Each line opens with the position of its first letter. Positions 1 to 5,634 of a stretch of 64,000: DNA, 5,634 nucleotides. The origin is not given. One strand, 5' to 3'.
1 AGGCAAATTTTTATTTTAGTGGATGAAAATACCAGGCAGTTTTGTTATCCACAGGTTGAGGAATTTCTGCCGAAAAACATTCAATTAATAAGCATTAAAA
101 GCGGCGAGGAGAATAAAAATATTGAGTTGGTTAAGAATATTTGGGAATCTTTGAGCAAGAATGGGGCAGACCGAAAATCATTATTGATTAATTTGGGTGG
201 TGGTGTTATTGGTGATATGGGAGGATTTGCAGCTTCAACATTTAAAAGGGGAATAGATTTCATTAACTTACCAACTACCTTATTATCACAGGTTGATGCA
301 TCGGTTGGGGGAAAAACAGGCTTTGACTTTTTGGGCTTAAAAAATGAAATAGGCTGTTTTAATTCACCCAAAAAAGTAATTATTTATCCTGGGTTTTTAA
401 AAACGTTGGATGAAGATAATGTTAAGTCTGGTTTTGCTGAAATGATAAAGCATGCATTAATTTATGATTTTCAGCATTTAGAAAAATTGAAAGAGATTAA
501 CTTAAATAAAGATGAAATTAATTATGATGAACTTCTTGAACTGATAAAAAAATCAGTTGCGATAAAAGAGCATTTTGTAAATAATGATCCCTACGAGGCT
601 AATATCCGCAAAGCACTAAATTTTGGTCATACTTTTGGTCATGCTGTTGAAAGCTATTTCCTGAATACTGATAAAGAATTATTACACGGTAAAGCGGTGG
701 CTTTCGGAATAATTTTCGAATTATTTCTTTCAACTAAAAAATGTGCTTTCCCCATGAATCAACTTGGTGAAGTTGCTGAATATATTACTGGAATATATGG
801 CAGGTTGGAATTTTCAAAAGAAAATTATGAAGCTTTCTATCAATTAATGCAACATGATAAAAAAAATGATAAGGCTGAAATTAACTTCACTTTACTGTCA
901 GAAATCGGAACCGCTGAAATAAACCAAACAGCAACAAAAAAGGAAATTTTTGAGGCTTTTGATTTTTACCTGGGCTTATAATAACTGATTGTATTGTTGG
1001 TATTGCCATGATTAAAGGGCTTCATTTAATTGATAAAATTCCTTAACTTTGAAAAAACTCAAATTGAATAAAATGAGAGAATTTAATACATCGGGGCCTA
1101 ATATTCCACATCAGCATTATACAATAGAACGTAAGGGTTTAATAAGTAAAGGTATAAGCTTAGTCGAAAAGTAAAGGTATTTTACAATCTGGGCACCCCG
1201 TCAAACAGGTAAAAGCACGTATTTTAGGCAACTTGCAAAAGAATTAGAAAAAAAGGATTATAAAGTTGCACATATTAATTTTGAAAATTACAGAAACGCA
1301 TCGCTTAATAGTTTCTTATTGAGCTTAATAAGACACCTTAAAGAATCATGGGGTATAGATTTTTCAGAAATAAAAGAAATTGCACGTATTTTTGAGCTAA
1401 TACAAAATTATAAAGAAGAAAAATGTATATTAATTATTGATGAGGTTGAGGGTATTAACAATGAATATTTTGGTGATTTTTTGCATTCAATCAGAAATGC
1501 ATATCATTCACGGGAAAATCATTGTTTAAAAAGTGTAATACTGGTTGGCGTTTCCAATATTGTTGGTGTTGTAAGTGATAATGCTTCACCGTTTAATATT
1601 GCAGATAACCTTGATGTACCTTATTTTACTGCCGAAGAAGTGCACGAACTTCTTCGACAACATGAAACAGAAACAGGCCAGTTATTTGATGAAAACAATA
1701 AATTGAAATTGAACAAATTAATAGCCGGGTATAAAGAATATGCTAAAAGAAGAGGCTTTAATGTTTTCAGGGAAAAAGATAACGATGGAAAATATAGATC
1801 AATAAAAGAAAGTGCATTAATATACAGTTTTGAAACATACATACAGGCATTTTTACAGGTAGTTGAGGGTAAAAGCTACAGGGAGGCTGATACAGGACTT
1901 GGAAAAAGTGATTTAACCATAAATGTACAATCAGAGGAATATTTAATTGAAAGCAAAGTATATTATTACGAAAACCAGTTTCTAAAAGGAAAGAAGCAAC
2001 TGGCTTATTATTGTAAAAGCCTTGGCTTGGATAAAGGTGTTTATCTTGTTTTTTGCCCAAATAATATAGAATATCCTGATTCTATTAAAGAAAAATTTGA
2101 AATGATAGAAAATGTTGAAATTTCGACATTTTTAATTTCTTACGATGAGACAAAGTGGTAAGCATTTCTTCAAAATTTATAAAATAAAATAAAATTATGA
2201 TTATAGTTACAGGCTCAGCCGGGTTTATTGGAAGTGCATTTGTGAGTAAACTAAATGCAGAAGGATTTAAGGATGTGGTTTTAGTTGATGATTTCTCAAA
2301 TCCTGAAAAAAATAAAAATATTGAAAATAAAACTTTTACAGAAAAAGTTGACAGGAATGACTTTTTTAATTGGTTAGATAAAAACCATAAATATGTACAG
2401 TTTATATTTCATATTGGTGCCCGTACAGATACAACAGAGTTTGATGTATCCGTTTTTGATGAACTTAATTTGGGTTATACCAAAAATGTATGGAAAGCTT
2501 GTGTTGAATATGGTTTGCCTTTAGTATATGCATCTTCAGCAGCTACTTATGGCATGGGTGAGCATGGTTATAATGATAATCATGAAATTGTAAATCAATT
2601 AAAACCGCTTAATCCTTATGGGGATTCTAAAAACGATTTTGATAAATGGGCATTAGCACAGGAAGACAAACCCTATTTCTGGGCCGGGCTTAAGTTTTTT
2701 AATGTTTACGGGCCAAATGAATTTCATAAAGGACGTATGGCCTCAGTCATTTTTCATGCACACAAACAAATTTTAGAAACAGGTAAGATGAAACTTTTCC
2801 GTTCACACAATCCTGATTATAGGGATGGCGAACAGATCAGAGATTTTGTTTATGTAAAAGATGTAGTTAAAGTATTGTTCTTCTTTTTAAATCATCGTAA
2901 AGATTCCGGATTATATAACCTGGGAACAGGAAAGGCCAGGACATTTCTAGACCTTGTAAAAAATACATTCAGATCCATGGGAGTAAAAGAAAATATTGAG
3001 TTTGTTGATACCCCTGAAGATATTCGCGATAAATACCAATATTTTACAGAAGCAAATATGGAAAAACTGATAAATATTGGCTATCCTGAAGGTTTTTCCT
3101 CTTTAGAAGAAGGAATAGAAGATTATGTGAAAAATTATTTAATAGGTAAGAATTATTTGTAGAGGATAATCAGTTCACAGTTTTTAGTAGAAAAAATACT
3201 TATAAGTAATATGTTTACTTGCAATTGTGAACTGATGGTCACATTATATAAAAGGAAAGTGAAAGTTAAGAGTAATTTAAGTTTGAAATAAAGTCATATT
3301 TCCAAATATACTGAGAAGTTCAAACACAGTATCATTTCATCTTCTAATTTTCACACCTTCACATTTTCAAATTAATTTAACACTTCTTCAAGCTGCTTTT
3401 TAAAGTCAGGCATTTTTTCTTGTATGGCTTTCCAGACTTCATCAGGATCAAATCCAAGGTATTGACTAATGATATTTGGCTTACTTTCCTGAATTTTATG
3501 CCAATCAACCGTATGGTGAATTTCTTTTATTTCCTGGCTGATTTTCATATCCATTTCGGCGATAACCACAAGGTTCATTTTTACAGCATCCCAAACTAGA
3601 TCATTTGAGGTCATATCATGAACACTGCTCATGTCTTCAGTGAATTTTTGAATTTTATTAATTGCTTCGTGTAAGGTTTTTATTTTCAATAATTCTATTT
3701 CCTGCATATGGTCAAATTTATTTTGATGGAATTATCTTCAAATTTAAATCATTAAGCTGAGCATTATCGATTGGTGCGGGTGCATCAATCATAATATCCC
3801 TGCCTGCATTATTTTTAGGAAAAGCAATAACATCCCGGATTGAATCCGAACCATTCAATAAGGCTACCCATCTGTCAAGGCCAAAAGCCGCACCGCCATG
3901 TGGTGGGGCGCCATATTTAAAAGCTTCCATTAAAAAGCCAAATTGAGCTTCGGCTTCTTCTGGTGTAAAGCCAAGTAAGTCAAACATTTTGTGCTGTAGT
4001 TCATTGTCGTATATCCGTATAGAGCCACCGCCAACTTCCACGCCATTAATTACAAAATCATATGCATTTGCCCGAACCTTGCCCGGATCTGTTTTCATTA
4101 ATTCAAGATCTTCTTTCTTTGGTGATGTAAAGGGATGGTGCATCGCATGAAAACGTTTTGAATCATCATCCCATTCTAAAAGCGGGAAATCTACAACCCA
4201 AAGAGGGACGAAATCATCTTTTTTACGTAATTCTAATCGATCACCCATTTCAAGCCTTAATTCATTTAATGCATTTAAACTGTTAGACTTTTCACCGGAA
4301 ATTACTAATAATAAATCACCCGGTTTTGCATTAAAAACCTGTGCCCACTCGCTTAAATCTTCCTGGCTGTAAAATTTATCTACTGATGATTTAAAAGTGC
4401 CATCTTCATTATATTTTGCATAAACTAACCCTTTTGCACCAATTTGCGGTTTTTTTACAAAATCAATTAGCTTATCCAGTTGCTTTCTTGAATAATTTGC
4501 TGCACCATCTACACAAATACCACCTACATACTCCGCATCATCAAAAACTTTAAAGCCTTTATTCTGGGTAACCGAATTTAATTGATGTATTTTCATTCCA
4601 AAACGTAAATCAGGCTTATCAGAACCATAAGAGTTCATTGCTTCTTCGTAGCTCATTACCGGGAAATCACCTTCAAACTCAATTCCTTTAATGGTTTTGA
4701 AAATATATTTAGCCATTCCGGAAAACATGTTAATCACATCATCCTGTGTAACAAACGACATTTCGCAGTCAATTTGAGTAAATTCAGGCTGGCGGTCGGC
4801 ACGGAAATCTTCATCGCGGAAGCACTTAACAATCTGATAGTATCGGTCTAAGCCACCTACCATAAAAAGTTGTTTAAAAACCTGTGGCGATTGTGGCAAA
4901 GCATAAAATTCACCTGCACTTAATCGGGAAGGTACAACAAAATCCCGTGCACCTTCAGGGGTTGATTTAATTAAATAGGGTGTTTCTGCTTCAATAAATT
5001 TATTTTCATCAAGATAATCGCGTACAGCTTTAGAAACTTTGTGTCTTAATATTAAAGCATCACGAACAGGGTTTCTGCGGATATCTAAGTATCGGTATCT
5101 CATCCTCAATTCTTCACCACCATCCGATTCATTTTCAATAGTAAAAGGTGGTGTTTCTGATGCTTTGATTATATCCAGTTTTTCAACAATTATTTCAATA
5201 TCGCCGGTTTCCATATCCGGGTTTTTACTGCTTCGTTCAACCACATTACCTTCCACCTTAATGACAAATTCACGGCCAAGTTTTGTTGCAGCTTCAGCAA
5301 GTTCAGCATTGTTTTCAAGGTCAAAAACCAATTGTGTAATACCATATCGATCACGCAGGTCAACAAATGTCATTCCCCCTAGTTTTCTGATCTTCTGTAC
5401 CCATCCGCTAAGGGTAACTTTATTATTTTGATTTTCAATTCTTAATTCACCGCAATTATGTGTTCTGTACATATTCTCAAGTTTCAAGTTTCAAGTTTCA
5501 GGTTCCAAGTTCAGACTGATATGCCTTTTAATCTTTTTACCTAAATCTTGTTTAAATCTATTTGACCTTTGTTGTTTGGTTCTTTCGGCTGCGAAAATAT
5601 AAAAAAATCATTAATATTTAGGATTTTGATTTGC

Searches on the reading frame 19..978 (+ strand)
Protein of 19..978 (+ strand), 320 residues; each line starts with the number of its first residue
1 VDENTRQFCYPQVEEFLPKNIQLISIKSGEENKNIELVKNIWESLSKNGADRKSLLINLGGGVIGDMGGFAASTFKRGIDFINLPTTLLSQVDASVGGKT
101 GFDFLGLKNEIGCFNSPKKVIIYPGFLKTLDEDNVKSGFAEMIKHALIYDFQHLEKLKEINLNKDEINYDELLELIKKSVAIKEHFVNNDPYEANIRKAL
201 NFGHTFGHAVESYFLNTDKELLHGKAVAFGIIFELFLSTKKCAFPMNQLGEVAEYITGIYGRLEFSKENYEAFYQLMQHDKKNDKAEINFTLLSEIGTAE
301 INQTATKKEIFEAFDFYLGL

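Call 60: search_protein_families(library=ncbifam, proteins=[window:19-978:+], max_evalue=1e-8)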
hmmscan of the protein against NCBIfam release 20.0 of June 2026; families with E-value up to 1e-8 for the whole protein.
window:19-978:+ (320 aa): 5 families
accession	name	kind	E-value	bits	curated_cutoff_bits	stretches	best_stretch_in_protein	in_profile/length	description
TIGR01357.1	aroB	equivalog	2e-95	319.9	305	1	3-314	30-343/344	3-dehydroquinate synthase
TIGR04425.1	P_lya_rel_AroB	hypoth_equivalog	1.4e-70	238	400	1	12-317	43-344/348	AroB-related putative sugar phosphate phospholyase (cyclizing)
NF010556.0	PRK13951.1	equivalog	7.1e-55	186.8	560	1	15-314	202-491/492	bifunctional shikimate kinase AroK/3-dehydroquinate synthase AroB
NF004852.0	PRK06203.1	equivalog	1.6e-48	165.6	333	1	22-259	90-327/407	3-dehydroquinate synthase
NF010627.0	PRK14021.1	equivalog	2.5e-43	148.3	565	1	23-300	240-523/542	bifunctional shikimate kinase/3-dehydroquinate synthase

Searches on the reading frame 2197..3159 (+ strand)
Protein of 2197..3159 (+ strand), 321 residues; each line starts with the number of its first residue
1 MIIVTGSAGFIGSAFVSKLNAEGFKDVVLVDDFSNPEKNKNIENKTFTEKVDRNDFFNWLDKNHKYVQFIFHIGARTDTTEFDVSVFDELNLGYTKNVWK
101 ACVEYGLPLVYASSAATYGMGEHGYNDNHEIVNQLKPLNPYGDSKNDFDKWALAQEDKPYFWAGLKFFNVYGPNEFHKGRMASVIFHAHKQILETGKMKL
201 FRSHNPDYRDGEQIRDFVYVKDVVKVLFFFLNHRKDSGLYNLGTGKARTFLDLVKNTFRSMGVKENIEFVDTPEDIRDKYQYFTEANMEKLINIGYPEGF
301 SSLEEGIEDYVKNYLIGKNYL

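Call 60: search_protein_families(library=ncbifam, proteins=[window:2197-3159:+], max_evalue=1e-8)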
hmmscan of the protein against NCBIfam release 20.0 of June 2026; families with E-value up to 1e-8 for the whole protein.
window:2197-3159:+ (321 aa): 9 families
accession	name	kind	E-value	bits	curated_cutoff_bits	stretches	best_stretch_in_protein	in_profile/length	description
TIGR02197.1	heptose_epim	equivalog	1.6e-111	372.5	274.6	1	2-315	1-314/316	ADP-glyceromanno-heptose 6-epimerase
NF008360.0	PRK11150.1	equivalog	1.4e-68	231.4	452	1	1-312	1-304/310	ADP-glyceromanno-heptose 6-epimerase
TIGR01179.1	galE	equivalog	6.4e-25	87.7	262.3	1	2-271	2-285/332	UDP-glucose 4-epimerase GalE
TIGR01181.1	dTDP_gluc_dehyt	equivalog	2.9e-19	69.3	365.1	1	2-315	2-312/321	dTDP-glucose 4,6-dehydratase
TIGR03466.1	HpnA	hypoth_equivalog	8.4e-13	47.9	367.65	1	3-145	4-145/327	hopanoid-associated sugar epimerase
NF007582.0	PRK10217.1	equivalog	1.4e-10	40.8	698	0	135-256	154-265/355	dTDP-glucose 4,6-dehydratase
TIGR04180.1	EDH_00030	hypoth_equivalog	3e-10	39.6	475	1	2-268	1-263/297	NAD-dependent 4,6-dehydratase LegB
NF047922.1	GDPFucSynFcl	equivalog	3.1e-10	40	500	0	169-315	163-302/308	GDP-L-fucose synthase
NF007490.0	PRK10084.1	subfamily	8.6e-10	38.1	649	0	138-256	164-272/361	dTDP-glucose 4,6-dehydratase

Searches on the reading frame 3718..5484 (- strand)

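Call 6: search_protein_families(library=pfam, proteins=[window:3718-5484:-], max_evalue=0.001)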
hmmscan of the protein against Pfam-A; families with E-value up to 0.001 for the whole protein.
window:3718-5484:- (588 aa): 3 families
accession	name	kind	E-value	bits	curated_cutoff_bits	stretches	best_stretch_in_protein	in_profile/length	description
PF00152.25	tRNA-synt_2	-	1.6e-121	405.6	25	1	124-558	2-307/308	tRNA synthetases class II (D, K and N)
PF01336.31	tRNA_anti-codon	-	1.2e-15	57.7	27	1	23-106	1-75/75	OB-fold nucleic acid binding domain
PF02938.19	GAD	-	1.9e-14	54.1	23.4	1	317-406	8-95/95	GAD domain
